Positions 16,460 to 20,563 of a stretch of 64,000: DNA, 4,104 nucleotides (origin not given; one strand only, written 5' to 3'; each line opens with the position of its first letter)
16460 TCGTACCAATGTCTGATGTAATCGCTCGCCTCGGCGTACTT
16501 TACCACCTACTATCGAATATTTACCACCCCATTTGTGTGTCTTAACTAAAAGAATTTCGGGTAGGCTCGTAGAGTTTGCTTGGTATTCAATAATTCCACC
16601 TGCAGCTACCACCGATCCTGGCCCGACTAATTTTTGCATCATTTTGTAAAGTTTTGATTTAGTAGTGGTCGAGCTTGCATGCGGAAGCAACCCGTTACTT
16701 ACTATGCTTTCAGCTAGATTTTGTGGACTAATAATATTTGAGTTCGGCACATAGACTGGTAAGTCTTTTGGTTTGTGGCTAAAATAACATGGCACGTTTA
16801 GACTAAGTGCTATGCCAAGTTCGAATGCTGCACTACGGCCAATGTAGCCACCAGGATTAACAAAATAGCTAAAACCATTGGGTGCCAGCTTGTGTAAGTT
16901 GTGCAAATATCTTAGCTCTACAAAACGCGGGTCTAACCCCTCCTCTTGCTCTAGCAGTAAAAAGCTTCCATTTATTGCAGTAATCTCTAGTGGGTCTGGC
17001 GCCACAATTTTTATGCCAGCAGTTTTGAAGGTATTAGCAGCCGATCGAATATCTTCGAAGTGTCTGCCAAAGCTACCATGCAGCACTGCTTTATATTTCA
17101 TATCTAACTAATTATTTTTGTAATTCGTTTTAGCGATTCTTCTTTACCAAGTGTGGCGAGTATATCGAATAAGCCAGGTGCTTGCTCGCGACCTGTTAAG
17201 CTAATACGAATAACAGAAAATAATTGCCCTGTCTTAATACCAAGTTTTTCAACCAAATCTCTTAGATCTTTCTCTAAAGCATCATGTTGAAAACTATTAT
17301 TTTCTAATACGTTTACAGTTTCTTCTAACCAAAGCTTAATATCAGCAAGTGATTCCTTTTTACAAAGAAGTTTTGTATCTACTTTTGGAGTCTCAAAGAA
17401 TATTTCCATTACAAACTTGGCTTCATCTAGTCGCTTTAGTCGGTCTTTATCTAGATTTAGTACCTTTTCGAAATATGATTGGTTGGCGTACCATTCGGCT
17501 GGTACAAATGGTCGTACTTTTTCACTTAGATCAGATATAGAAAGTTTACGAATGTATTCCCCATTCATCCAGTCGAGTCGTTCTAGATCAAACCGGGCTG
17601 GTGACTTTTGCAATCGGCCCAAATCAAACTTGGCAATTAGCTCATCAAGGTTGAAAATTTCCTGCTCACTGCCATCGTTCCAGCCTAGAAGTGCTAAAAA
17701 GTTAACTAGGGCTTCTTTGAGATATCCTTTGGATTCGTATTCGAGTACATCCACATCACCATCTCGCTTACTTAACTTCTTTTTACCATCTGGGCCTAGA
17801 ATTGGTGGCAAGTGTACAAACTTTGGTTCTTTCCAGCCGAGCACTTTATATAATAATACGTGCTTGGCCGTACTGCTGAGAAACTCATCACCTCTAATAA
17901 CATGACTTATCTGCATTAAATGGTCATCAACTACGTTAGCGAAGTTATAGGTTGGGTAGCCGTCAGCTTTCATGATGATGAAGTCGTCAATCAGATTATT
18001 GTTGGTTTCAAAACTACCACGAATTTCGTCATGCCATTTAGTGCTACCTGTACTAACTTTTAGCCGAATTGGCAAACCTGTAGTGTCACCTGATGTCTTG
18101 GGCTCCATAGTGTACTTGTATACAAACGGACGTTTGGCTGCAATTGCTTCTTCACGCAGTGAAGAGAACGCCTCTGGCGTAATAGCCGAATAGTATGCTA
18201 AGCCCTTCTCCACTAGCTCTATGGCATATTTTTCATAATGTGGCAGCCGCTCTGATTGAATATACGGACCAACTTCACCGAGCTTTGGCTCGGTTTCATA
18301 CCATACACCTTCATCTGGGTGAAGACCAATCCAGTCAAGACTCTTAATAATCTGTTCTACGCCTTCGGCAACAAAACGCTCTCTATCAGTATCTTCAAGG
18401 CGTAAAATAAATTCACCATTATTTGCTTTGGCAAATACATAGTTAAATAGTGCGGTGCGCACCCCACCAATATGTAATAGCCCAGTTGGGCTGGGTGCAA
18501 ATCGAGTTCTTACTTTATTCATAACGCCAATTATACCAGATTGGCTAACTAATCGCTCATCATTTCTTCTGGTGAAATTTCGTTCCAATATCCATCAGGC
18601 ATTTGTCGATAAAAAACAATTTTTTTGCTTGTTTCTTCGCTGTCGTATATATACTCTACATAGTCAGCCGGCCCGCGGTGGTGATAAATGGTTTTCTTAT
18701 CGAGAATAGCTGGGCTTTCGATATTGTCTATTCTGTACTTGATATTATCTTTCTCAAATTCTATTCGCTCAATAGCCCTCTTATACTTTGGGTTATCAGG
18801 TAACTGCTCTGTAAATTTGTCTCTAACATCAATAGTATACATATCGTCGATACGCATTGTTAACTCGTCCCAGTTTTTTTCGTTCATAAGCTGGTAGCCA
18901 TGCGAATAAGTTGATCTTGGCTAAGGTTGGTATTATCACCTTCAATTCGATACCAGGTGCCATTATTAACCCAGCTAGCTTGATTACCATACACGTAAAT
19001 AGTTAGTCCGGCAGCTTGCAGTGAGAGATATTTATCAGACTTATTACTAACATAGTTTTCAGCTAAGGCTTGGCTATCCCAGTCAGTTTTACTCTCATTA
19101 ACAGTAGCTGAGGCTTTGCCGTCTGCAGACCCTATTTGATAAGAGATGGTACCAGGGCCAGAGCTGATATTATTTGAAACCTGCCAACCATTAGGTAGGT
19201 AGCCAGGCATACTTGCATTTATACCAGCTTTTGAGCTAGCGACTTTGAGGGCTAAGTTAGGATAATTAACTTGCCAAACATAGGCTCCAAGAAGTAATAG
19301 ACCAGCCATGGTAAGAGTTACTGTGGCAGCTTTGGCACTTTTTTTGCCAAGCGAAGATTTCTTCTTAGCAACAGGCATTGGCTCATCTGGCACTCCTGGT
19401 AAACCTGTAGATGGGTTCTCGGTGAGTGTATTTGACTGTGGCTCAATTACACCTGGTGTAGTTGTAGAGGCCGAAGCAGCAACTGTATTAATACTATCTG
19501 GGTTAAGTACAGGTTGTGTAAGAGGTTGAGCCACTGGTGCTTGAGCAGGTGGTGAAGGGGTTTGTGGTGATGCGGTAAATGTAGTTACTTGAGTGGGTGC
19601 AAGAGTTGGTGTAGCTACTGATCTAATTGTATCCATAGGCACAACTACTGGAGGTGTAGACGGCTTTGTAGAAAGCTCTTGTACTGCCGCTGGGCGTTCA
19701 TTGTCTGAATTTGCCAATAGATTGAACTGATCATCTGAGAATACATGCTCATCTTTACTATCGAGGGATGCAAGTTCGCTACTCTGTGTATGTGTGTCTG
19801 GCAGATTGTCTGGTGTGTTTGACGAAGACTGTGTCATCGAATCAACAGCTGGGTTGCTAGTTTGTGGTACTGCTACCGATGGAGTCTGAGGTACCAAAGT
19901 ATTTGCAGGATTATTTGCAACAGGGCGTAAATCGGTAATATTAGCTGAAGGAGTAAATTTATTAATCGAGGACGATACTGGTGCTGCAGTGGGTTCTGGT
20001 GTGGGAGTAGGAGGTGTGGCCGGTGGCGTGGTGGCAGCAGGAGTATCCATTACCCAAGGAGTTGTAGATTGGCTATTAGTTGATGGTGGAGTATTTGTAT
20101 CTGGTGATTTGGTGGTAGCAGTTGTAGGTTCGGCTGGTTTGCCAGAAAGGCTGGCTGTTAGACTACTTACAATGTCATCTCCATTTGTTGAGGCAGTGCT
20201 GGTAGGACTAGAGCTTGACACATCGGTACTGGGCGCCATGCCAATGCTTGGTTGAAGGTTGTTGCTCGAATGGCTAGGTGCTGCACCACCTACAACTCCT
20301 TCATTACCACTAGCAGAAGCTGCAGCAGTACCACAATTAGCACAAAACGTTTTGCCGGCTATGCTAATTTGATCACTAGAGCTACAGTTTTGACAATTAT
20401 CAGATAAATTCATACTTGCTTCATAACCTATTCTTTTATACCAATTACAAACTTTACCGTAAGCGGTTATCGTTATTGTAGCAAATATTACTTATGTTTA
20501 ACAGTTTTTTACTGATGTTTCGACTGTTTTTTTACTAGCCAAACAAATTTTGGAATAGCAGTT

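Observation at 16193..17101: Fusion of a LOG/NDT-like (SLOG-fold) domain to a NUDIX hydrolase, adjacent to nrdAB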

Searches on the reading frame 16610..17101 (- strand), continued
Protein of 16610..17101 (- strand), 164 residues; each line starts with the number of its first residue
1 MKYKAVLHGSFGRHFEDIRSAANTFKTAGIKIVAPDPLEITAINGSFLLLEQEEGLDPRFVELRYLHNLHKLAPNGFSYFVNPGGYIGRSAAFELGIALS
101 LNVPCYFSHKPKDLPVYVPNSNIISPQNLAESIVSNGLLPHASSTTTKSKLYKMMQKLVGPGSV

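Call 59: fold_search(model_id=the predicted structure, library=pdb)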
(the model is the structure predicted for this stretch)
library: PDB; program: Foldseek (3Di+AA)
matches with E <= 10: 943; with E <= 0.001: 0
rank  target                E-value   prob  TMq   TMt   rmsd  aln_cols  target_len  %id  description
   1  8rh3_A                1.2e-02  0.89  0.43  0.44   8.6       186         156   12  Nucleoside 2'deoxyribosyltransferase from Chroococcidiopsis thermalis PCC 7203 WT bound to Gemcitabine (released 2024-02-21)
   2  8pqr_D                1.3e-02  0.92  0.46  0.48   8.3       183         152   12  Nucleoside 2'deoxyribosyltransferase from Chroococcidiopsis thermalis PCC 7203 WT bound to DAD_Immucillin-H (released 2024-02-21)
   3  8pqp_A                1.6e-02  0.80  0.40  0.41   9.3       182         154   12  Nucleoside 2'deoxyribosyltransferase from Chroococcidiopsis thermalis PCC 7203 D62N Mutant bound to ImmH-Forodesine (released 2024-02-21)
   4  6evs_A                1.9e-02  0.99  0.53  0.60   4.9       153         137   13  Characterization of 2-deoxyribosyltransferase from psychrotolerant bacterium Bacillus psychrosaccharolyticus: a suitab (released 2018-11-14)
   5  8pqt_A                2.2e-02  0.99  0.44  0.46   4.2       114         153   14  Nucleoside 2'deoxyribosyltransferase from Chroococcidiopsis thermalis PCC 7203 WT bound to Bis-Tris (released 2024-02-21)
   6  8pqq_D                2.3e-02  0.84  0.43  0.45  10.9       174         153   14  Nucleoside 2'deoxyribosyltransferase from Chroococcidiopsis thermalis PCC 7203 E88Q Mutant bound to Clofarabine (released 2024-02-21)
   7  8pqs_D                2.5e-02  0.89  0.46  0.48   8.2       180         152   13  Nucleoside 2'deoxyribosyltransferase from Chroococcidiopsis thermalis PCC 7203 E88A Mutant (released 2024-02-21)
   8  8qc0_B                2.5e-02  0.80  0.43  0.44  10.3       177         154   16  Nucleoside 2'deoxyribosyltransferase from Chroococcidiopsis thermalis PCC 7203 WT ribosylated (released 2024-02-21)
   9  8qc0_D                2.8e-02  0.85  0.45  0.47   8.7       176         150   13  Nucleoside 2'deoxyribosyltransferase from Chroococcidiopsis thermalis PCC 7203 WT ribosylated (released 2024-02-21)
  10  1s2d_A                3.4e-02  0.95  0.42  0.41   5.9       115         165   16  Purine 2'-Deoxyribosyl complex with arabinoside: Ribosylated Intermediate (AraA) (released 2004-03-30)
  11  8rh3_D                3.4e-02  0.87  0.46  0.50   8.4       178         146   13  Nucleoside 2'deoxyribosyltransferase from Chroococcidiopsis thermalis PCC 7203 WT bound to Gemcitabine (released 2024-02-21)
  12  8pqq_A                3.6e-02  0.63  0.40  0.41   8.8       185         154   12  Nucleoside 2'deoxyribosyltransferase from Chroococcidiopsis thermalis PCC 7203 E88Q Mutant bound to Clofarabine (released 2024-02-21)
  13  8qc0_A                4.1e-02  0.84  0.47  0.50   8.1       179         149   13  Nucleoside 2'deoxyribosyltransferase from Chroococcidiopsis thermalis PCC 7203 WT ribosylated (released 2024-02-21)
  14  8pqr_A                4.1e-02  0.77  0.45  0.46   8.7       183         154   13  Nucleoside 2'deoxyribosyltransferase from Chroococcidiopsis thermalis PCC 7203 WT bound to DAD_Immucillin-H (released 2024-02-21)
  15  9emx_B                4.3e-02  0.63  0.40  0.42  11.4       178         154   16  Nucleoside 2'deoxyribosyltransferase from Chroococcidiopsis thermalis PCC 7203 Double Mutant Y7F A9S bound to Cordycep (released 2025-05-07)
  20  7o62_D                5.2e-02  0.91  0.38  0.46   5.0       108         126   18  Crystal structure of a 2`-deoxyribosyltransferase from the psychrophilic bacterium Desulfotalea psychrophila. (released 2021-10-20)
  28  1s2d_B                7.7e-02  0.90  0.42  0.41   6.3       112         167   13  Purine 2'-Deoxyribosyl complex with arabinoside: Ribosylated Intermediate (AraA) (released 2004-03-30)
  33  7o62_C                8.7e-02  0.77  0.37  0.43   5.3       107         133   17  Crystal structure of a 2`-deoxyribosyltransferase from the psychrophilic bacterium Desulfotalea psychrophila. (released 2021-10-20)
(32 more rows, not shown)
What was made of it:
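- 16691..17101 (-): N-terminal NDT/DNPH1-superfamily (DrHyd) domain, residues 1-~137: flavodoxin-like alpha/beta core with a beta-hairpin insert at residues 40-50. Foldseek top 16 hits are NDTs (call 59).
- On NDT / DNPH1 (DrHyd) superfamily, Pfam PF05014 and clan: Foldseek's top 16 hits are NDTs, with probability up to 0.99 (call 59).
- Foldseek's top 16 hits are NDTs (call 59).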

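Call 67: find_encoding_contigs(protein=P0188, flank=4000, max_places=3)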
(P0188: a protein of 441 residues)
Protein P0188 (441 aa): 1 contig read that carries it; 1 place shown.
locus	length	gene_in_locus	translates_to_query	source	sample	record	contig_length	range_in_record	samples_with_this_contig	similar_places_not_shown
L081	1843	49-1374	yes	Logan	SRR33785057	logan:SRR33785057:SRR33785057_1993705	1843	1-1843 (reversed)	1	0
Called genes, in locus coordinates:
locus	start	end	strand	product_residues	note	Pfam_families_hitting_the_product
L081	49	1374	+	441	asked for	-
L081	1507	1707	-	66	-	-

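Call 69: search_protein_families(library=pfam, proteins=[P0198, P0203, P0209, P0211, P0216, P0226, P0231, P0236, P0252, P0266], max_evalue=0.01)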
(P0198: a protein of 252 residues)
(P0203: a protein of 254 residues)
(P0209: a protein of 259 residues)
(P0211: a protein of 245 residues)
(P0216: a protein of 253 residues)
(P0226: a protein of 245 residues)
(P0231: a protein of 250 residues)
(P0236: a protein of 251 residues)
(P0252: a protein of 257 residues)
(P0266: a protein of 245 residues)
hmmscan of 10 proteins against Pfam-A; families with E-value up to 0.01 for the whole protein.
P0198 (252 aa): 2 families
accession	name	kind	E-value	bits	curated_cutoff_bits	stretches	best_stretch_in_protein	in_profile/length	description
PF03819.22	MazG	-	0.0013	19.4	22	1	178-237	7-59/74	MazG nucleotide pyrophosphohydrolase domain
PF05014.21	Nuc_deoxyrib_tr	-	0.0038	17.8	28.8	1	20-110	13-95/117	Nucleoside 2-deoxyribosyltransferase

P0203 (254 aa): 2 families
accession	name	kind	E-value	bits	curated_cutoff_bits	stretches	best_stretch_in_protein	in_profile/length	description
PF03819.22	MazG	-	5.6e-08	33.4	22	1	175-239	2-60/74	MazG nucleotide pyrophosphohydrolase domain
PF05014.21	Nuc_deoxyrib_tr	-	0.0047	17.5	28.8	1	62-116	44-98/117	Nucleoside 2-deoxyribosyltransferase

P0209 (259 aa): 2 families
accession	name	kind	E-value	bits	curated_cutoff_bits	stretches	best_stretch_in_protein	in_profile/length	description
PF05014.21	Nuc_deoxyrib_tr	-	0.00011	22.8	28.8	1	29-123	15-102/117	Nucleoside 2-deoxyribosyltransferase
PF03819.22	MazG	-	0.00014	22.5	22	1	177-239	5-60/74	MazG nucleotide pyrophosphohydrolase domain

P0211 (245 aa): 4 families
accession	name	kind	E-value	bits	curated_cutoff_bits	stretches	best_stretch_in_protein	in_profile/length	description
PF03819.22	MazG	-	1.3e-09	38.7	22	1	170-243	2-70/74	MazG nucleotide pyrophosphohydrolase domain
PF08761.16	dUTPase_2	-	0.0013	19.5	22.9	1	153-240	8-98/162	dUTPase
PF01503.22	PRA-PH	-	0.0013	19.5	21.3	1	166-239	20-86/86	Phosphoribosyl-ATP pyrophosphohydrolase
PF12643.12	MazG-like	-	0.0092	16.6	27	0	195-241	23-68/85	MazG-like family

P0216 (253 aa): 3 families
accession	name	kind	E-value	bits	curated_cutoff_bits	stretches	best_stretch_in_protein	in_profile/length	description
PF03819.22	MazG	-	0.00013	22.6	22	1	169-229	7-60/74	MazG nucleotide pyrophosphohydrolase domain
PF05014.21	Nuc_deoxyrib_tr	-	0.0028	18.2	28.8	1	23-121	21-110/117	Nucleoside 2-deoxyribosyltransferase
PF01503.22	PRA-PH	-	0.0049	17.7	21.3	1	161-230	21-81/86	Phosphoribosyl-ATP pyrophosphohydrolase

P0226 (245 aa): 2 families
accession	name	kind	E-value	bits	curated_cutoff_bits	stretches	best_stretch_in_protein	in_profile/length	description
PF03819.22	MazG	-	5.3e-07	30.3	22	1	171-230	7-59/74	MazG nucleotide pyrophosphohydrolase domain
PF05014.21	Nuc_deoxyrib_tr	-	9.1e-05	23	28.8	1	18-109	15-99/117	Nucleoside 2-deoxyribosyltransferase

P0231 (250 aa): 1 family
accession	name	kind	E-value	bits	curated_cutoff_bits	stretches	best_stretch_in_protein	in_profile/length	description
PF03819.22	MazG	-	1.7e-05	25.4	22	1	171-233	2-57/74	MazG nucleotide pyrophosphohydrolase domain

P0236 (251 aa): 2 families
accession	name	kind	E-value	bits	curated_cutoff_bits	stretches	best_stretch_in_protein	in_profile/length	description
PF03819.22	MazG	-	4.6e-06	27.3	22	1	170-235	2-60/74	MazG nucleotide pyrophosphohydrolase domain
PF05014.21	Nuc_deoxyrib_tr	-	0.0056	17.2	28.8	0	24-110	20-98/117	Nucleoside 2-deoxyribosyltransferase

P0252 (257 aa): 3 families
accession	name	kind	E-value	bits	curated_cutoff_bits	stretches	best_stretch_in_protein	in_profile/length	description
PF03819.22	MazG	-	1.4e-07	32.1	22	1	176-234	5-57/74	MazG nucleotide pyrophosphohydrolase domain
PF12643.12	MazG-like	-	0.00019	22.1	27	1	201-245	28-68/85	MazG-like family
PF05014.21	Nuc_deoxyrib_tr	-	0.0039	17.8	28.8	1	18-113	14-98/117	Nucleoside 2-deoxyribosyltransferase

P0266 (245 aa): 1 family
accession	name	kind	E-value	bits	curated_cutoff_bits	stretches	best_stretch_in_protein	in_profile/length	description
PF05014.21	Nuc_deoxyrib_tr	-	2.9e-05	24.6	28.8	1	24-116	23-97/117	Nucleoside 2-deoxyribosyltransferase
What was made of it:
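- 9 of 10 relatives of ~250 aa are N-domain plus C-terminal MazG (call 69).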

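Call 70: list_cluster_members(proteins=[P0203, P0211, P0226, P0252, P0236, P0231, P0209, P0216, P0122, P0125])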
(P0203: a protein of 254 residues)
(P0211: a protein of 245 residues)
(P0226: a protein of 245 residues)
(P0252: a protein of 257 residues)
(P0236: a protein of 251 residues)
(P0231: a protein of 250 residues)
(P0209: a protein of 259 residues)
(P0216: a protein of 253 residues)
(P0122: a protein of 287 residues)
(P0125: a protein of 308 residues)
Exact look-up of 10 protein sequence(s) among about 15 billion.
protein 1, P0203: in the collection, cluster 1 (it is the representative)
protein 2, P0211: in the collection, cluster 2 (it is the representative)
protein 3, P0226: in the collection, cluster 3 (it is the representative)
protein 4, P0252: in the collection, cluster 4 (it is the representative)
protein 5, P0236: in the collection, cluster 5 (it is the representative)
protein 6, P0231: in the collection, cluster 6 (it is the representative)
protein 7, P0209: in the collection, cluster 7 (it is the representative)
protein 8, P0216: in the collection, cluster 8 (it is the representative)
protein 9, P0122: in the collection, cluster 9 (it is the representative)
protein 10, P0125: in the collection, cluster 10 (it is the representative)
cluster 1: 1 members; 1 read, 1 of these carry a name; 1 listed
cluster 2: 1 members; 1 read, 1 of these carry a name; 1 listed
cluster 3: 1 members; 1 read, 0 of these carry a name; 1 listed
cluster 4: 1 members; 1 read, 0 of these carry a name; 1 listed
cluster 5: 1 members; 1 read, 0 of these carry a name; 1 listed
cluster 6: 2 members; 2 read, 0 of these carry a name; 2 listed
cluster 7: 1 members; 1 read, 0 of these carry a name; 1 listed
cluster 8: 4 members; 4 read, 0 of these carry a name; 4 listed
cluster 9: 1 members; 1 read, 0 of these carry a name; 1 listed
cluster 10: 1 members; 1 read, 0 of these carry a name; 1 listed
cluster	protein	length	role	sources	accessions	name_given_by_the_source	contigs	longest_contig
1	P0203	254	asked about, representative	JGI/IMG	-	NTP pyrophosphatase (non-canonical NTP hydrolase)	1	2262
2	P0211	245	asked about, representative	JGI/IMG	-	NTP pyrophosphatase (non-canonical NTP hydrolase)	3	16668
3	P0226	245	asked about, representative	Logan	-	-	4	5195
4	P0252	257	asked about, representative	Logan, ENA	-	-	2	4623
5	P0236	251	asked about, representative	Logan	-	-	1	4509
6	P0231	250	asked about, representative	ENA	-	-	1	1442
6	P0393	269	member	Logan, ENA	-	-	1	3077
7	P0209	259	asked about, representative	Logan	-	-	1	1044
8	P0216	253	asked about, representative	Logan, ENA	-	-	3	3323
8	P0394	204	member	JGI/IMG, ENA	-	-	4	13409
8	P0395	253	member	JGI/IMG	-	-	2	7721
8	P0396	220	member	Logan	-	-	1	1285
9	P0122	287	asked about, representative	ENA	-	-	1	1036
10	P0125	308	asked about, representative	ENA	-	-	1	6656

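Call 71: find_encoding_contigs(protein=P0211, flank=7000, max_places=3)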
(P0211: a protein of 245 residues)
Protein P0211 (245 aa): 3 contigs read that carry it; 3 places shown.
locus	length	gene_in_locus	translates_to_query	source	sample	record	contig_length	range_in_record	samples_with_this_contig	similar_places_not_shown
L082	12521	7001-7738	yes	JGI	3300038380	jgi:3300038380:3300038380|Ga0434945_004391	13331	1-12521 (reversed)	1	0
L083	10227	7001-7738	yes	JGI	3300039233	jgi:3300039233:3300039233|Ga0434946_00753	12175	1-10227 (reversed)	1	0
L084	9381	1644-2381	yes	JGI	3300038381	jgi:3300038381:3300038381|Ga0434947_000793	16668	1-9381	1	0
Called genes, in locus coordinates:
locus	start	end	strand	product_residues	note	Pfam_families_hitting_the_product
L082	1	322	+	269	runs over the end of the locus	PF12844:HTH_19 (faint), PF13560:HTH_31, PF01381:HTH_3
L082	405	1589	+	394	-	-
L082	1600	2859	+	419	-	PF00899:ThiF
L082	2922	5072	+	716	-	PF16927:HisKA_7TM, PF00512:HisKA, PF02518:HATPase_c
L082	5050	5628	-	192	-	-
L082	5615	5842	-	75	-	-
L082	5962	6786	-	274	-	-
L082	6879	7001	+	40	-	-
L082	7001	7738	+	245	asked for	PF03819:MazG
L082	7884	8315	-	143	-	-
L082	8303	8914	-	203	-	-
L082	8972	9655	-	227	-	-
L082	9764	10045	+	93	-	PF00398:RrnaAD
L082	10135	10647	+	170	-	PF00398:RrnaAD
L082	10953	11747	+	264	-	PF13641:Glyco_tranf_2_3, PF00535:Glycos_transf_2, PF13632:Glyco_trans_2_3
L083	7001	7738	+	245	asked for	PF03819:MazG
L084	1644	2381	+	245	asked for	PF03819:MazG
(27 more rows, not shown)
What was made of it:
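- Tried and rejected: Contig look-ups for MazG fusions gave uninformative contexts (calls 67, 71).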

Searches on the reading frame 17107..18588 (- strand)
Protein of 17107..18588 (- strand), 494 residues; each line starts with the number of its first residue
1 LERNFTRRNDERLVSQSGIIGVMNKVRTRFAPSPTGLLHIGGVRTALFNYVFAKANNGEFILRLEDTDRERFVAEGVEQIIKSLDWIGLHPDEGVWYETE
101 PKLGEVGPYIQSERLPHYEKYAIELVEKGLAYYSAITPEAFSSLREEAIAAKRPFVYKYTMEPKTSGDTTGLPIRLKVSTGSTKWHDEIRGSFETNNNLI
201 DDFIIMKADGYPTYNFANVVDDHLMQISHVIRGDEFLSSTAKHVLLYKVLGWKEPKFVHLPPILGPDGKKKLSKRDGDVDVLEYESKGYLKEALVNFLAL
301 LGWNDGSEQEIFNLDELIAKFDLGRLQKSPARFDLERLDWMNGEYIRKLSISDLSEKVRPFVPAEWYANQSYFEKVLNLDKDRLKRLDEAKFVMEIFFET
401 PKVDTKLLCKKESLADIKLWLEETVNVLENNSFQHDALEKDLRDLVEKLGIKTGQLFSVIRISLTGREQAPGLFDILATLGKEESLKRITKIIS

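Call 19: search_protein_families(library=pfam, proteins=[window:17107-18588:-], max_evalue=0.001)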
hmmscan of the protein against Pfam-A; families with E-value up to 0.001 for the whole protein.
window:17107-18588:- (494 aa): 2 families
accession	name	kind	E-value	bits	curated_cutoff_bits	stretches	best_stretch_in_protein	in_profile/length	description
PF00749.27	tRNA-synt_1c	-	5.9e-92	308.4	23.4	1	25-340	1-314/314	tRNA synthetases class I (E and Q), catalytic domain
PF19269.4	Anticodon_2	-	7.6e-28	98.1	23.6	1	354-493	2-141/141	Anticodon binding domain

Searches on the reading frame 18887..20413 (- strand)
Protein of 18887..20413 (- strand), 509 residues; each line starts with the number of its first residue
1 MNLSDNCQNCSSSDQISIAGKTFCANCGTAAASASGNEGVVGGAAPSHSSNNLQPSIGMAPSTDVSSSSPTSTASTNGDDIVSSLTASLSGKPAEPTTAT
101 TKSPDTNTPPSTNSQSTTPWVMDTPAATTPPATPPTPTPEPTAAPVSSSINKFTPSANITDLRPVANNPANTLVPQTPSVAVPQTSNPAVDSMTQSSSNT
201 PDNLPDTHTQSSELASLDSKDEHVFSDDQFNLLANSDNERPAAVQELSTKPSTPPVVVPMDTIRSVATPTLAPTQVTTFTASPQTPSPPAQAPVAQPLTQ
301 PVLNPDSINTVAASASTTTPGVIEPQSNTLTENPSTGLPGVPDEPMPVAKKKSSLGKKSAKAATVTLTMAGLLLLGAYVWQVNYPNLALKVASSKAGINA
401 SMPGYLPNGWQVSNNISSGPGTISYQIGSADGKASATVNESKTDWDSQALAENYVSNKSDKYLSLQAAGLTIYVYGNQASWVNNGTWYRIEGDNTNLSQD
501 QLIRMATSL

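Call 19: search_protein_families(library=pfam, proteins=[window:18887-20413:-], max_evalue=0.001)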
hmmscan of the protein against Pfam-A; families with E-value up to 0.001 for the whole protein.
window:18887-20413:- (509 aa): 1 family
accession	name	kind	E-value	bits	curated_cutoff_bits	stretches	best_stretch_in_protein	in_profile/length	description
PF14285.11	DUF4367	-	0.00052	20.9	22.1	1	403-509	4-110/110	Domain of unknown function (DUF4367)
